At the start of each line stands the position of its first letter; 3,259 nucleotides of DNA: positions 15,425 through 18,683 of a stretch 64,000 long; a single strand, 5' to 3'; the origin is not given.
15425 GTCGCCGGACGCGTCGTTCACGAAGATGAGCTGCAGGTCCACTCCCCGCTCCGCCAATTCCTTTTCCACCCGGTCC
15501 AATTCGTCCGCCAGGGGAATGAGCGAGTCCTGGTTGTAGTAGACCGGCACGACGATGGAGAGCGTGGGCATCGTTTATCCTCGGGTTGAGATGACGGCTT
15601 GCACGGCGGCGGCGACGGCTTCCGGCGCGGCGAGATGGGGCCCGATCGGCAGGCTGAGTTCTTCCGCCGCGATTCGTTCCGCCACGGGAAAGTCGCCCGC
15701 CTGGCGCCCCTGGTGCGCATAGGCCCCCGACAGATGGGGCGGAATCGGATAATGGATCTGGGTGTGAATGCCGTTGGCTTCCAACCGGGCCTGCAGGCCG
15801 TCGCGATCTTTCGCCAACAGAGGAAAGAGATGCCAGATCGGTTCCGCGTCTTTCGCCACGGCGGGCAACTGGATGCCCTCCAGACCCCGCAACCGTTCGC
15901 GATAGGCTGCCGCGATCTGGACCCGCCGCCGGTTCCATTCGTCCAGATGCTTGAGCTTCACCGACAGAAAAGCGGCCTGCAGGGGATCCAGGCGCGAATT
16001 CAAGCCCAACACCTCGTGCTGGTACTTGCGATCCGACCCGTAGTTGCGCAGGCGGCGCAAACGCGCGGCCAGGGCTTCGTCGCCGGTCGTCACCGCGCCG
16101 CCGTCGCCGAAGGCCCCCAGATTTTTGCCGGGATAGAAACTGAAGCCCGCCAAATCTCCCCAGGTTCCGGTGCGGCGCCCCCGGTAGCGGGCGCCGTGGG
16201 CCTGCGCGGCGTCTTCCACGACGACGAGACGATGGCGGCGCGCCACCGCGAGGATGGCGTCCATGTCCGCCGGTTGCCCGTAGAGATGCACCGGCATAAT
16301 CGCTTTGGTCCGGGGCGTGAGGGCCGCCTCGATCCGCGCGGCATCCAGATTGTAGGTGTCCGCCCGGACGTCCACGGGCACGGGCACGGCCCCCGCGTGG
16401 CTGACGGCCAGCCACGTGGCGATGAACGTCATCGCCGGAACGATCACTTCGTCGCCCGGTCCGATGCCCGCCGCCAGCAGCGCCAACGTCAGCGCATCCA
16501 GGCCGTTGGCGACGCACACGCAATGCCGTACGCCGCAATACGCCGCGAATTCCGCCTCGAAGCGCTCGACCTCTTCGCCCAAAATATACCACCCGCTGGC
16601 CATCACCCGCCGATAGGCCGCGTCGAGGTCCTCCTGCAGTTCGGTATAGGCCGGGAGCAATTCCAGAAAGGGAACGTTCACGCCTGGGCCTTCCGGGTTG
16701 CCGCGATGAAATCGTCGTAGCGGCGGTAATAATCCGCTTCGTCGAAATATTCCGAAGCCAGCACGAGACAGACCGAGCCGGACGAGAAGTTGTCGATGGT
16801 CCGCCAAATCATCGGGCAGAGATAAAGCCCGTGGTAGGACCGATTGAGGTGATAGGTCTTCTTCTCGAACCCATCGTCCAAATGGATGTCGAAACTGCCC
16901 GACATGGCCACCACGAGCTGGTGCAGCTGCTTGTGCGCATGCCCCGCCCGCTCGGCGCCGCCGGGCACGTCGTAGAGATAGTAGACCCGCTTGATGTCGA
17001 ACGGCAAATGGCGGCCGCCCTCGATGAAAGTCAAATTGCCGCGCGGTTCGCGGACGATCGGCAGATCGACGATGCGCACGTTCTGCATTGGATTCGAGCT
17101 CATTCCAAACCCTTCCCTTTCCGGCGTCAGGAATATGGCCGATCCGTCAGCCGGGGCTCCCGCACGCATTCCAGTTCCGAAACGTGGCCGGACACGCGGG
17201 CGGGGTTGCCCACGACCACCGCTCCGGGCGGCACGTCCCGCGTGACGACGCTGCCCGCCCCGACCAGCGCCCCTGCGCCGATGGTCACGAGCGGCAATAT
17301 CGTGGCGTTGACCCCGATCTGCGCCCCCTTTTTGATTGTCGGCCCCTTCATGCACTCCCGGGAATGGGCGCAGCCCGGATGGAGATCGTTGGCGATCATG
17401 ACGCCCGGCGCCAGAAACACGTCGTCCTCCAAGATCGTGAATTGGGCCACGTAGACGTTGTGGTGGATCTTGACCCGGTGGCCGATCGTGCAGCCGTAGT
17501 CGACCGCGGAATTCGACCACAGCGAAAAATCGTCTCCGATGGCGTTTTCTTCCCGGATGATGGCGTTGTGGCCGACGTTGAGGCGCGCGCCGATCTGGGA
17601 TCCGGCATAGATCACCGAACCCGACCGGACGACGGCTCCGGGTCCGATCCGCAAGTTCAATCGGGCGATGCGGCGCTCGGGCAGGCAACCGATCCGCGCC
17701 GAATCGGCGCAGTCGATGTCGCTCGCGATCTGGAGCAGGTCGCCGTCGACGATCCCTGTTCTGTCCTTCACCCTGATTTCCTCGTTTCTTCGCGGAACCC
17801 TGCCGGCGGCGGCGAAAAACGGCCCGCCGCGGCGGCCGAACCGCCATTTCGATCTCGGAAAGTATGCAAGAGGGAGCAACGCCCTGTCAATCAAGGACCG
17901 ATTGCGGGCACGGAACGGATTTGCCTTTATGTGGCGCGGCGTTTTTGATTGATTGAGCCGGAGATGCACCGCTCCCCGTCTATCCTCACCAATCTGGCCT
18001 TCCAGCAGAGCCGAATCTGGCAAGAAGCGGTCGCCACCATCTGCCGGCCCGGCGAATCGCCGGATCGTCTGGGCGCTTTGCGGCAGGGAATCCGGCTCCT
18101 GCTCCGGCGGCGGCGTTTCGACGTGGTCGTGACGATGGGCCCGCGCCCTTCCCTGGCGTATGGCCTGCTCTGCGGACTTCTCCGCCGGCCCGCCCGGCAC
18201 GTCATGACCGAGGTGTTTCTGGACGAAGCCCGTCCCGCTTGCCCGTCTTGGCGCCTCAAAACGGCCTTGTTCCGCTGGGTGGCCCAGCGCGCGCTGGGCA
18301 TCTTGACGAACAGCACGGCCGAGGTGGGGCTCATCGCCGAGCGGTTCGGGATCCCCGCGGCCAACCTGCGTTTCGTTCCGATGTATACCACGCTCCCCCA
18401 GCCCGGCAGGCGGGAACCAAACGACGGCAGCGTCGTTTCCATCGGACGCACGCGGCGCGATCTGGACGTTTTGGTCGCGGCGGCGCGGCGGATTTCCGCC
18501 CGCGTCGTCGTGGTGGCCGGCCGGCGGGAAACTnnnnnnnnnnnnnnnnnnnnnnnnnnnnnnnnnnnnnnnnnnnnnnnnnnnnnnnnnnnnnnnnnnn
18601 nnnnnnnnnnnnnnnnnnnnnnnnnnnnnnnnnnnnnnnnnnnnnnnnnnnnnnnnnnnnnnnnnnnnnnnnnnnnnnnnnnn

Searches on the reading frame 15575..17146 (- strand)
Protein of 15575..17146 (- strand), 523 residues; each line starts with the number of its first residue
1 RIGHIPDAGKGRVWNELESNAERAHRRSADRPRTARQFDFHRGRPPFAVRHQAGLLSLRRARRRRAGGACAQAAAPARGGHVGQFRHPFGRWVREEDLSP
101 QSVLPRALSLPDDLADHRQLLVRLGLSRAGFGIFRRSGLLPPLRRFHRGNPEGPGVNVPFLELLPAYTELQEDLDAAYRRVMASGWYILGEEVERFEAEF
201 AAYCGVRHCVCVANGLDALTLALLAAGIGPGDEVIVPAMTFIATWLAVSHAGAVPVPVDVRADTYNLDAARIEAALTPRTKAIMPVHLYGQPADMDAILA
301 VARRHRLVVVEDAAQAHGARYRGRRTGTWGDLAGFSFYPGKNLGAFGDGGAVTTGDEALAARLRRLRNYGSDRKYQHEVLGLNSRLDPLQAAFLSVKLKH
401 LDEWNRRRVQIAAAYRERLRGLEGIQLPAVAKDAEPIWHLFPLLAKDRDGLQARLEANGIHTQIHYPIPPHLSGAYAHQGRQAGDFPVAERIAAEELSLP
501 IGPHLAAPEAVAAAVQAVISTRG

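Call 49: search_protein_families(library=pfam, proteins=[window:15575-17146:-], max_evalue=0.0001)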
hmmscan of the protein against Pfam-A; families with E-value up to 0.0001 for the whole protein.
window:15575-17146:- (523 aa): 2 families
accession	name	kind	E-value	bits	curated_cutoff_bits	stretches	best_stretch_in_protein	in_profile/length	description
PF01041.23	DegT_DnrJ_EryC1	-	6.7e-126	420.8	19.8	1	171-512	4-356/360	DegT/DnrJ/EryC1/StrS aminotransferase family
PF00155.27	Aminotran_1_2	-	3.1e-07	30.4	19.7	1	196-366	47-244/361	Aminotransferase class I and II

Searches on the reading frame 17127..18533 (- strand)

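Call 49: search_protein_families(library=pfam, proteins=[window:17127-18533:-], max_evalue=0.0001)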
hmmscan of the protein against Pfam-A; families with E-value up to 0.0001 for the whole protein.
window:17127-18533:- (468 aa): 3 families
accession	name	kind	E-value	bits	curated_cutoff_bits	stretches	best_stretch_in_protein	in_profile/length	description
PF00132.30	Hexapep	-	2.6e-18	65.3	27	2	397-432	1-36/36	Bacterial transferase hexapeptide (six repeats)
PF25084.1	LbH_EIF2B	-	3e-07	30.8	54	1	293-379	21-104/105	EIF2B subunit epsilon LbH domain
PF14602.12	Hexapep_2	-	7.2e-05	22.9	27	0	404-432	8-34/34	Hexapeptide repeat of succinyl-transferase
